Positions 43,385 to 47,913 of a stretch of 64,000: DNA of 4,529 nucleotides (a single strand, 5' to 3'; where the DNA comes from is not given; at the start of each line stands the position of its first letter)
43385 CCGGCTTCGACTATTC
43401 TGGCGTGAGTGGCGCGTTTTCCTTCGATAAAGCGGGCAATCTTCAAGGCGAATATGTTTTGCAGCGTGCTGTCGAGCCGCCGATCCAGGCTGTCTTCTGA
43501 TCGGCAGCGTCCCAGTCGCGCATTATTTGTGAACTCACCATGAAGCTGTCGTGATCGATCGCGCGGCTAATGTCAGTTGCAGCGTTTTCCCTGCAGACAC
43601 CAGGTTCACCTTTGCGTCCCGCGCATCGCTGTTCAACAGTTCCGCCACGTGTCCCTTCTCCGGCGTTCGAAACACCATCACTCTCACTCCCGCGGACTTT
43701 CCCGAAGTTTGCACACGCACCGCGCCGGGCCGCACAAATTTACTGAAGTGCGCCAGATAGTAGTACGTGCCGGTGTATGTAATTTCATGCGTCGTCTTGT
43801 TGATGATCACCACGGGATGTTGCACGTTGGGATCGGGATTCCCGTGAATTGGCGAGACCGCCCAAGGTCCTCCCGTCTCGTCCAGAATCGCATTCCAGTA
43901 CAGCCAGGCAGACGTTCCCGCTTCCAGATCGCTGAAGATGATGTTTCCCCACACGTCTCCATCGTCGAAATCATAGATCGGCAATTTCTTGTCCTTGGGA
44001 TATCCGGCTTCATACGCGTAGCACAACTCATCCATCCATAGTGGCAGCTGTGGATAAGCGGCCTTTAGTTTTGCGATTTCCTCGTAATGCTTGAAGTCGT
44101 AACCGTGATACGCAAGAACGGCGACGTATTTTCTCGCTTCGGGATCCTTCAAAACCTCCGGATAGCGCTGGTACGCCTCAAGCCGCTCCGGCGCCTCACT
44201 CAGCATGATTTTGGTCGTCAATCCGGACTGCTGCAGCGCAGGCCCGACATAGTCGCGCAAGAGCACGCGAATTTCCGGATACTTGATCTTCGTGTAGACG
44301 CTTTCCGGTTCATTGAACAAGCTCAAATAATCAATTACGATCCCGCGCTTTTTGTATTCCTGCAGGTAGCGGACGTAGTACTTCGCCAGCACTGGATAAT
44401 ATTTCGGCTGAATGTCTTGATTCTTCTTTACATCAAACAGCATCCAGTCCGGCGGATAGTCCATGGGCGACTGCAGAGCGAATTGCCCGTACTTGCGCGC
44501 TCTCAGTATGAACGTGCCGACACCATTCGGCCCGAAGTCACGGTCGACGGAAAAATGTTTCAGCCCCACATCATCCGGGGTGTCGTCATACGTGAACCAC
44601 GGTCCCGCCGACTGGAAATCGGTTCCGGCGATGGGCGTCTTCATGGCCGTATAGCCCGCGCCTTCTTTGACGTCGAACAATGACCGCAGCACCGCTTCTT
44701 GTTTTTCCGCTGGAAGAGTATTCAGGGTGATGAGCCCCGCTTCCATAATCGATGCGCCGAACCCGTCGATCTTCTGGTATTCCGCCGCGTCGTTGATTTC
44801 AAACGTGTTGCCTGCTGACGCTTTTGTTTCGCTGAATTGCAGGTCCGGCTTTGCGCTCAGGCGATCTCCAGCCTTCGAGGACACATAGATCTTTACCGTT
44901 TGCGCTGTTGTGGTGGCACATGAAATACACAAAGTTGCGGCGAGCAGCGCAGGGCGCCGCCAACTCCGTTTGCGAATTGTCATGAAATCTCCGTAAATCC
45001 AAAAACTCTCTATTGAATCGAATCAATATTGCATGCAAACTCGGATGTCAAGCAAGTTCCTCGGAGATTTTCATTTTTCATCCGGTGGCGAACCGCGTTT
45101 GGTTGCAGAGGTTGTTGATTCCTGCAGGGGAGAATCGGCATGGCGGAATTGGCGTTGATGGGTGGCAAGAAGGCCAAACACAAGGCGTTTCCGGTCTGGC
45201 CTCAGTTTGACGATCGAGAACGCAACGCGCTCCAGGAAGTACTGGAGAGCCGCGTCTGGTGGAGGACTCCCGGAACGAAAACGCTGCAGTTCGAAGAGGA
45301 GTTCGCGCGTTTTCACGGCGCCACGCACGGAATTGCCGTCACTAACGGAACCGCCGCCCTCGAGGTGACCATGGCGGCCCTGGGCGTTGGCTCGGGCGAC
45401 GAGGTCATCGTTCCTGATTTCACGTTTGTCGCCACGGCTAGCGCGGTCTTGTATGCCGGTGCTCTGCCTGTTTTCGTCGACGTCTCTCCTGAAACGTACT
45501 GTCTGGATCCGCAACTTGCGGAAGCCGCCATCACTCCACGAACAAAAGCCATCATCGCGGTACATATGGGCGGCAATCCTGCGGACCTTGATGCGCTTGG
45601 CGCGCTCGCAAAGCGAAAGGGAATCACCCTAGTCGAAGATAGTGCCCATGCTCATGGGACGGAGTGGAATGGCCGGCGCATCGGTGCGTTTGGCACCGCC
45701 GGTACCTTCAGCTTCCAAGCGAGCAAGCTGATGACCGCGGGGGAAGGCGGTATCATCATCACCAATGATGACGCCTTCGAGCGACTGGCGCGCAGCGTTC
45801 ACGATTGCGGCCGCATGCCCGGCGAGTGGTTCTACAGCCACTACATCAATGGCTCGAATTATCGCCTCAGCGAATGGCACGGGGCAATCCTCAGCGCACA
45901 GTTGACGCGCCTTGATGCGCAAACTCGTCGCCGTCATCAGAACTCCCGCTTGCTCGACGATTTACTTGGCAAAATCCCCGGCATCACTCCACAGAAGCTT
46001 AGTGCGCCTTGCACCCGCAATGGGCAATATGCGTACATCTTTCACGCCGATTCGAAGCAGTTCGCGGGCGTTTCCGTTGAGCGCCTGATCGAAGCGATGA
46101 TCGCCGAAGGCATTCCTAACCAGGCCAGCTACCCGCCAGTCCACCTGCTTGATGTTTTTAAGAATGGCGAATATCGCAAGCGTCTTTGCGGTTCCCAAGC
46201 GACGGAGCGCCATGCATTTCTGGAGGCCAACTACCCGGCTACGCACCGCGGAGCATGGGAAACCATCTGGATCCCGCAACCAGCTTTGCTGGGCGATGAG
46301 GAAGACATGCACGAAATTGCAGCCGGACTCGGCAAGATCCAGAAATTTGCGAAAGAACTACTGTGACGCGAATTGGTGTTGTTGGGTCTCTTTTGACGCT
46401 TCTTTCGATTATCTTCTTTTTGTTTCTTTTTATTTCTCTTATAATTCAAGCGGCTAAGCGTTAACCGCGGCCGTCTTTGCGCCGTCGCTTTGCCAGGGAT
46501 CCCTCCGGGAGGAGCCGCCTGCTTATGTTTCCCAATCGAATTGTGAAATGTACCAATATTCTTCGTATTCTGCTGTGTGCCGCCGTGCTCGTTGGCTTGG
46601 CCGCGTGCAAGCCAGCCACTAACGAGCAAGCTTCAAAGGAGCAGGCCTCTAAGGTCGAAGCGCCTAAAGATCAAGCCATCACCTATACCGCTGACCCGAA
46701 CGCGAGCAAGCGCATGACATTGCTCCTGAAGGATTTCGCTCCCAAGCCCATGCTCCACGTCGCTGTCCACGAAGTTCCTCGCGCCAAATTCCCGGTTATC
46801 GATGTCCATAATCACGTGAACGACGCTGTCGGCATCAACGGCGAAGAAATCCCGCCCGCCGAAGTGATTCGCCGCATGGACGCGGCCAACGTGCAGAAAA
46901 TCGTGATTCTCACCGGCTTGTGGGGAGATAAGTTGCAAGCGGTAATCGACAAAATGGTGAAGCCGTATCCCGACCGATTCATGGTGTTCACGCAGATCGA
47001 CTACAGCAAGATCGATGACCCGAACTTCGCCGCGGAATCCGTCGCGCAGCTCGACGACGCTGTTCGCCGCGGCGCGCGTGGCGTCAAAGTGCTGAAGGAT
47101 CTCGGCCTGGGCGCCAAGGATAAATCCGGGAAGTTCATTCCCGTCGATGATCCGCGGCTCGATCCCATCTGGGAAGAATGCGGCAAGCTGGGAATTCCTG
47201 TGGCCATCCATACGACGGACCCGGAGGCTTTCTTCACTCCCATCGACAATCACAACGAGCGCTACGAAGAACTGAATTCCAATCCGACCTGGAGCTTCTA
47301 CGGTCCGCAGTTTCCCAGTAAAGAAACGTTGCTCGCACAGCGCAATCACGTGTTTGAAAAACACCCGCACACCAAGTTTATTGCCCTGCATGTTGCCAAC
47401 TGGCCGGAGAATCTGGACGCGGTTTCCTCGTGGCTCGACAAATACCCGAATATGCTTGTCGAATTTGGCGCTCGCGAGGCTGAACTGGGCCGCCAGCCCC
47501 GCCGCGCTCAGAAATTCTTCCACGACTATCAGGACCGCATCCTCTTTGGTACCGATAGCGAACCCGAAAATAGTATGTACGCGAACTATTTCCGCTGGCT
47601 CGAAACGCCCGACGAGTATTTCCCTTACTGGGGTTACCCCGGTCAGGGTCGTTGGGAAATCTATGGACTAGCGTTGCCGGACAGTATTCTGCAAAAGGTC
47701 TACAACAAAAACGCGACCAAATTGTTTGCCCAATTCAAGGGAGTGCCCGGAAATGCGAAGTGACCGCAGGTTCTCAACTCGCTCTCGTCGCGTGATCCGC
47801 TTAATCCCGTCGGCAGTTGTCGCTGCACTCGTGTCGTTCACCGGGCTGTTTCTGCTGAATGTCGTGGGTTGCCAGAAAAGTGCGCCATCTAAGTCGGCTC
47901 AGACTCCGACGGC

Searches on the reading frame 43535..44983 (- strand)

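Call 40: search_protein_families(library=pfam, proteins=[window:43535-44983:-], max_evalue=0.00001)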
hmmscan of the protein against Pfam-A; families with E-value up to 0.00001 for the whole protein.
window:43535-44983:- (482 aa): 2 families
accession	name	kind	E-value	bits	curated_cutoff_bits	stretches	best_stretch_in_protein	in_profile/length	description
PF02055.22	Glyco_hydro_30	-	6.6e-31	108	23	1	72-417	1-348/348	Glycosyl hydrolase family 30 TIM-barrel domain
PF17189.10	Glyco_hydro_30C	-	6.4e-07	29.9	22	1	420-479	1-64/65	Glycosyl hydrolase family 30 beta sandwich domain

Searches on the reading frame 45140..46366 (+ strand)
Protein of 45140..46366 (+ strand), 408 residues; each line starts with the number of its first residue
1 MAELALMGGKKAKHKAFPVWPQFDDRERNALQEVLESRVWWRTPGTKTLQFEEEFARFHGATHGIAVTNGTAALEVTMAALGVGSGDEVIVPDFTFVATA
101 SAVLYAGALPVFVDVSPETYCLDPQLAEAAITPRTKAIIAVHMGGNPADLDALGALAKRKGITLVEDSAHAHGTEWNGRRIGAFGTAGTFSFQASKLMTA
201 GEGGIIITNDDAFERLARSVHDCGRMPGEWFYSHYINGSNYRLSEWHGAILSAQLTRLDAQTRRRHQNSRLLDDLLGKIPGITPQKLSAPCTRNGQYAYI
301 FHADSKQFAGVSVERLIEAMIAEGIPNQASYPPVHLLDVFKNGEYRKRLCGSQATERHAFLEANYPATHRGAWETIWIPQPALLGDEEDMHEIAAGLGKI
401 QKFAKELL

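Call 40: search_protein_families(library=pfam, proteins=[window:45140-46366:+], max_evalue=0.00001)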
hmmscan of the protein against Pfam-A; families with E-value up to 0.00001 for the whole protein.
window:45140-46366:+ (408 aa): 4 families
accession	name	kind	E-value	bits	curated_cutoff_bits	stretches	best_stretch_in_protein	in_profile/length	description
PF01041.23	DegT_DnrJ_EryC1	-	1e-105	354.3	19.8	1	23-353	3-332/360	DegT/DnrJ/EryC1/StrS aminotransferase family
PF00155.27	Aminotran_1_2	-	9.5e-11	41.9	19.7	1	29-174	24-192/361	Aminotransferase class I and II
PF01212.27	Beta_elim_lyase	-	3.6e-06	27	27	1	47-221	33-224/288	Beta-eliminating lyase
PF01053.26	Cys_Met_Meta_PP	-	5.5e-06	25.6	27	1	42-173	48-179/381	Cys/Met metabolism PLP-dependent enzyme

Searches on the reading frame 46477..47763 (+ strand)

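Call 40: search_protein_families(library=pfam, proteins=[window:46477-47763:+], max_evalue=0.00001)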
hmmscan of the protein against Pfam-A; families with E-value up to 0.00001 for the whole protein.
window:46477-47763:+ (428 aa): 1 family
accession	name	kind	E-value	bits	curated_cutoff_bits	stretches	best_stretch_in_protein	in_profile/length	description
PF04909.20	Amidohydro_2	-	2.1e-27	97.1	26.4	1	163-417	75-287/289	Amidohydrolase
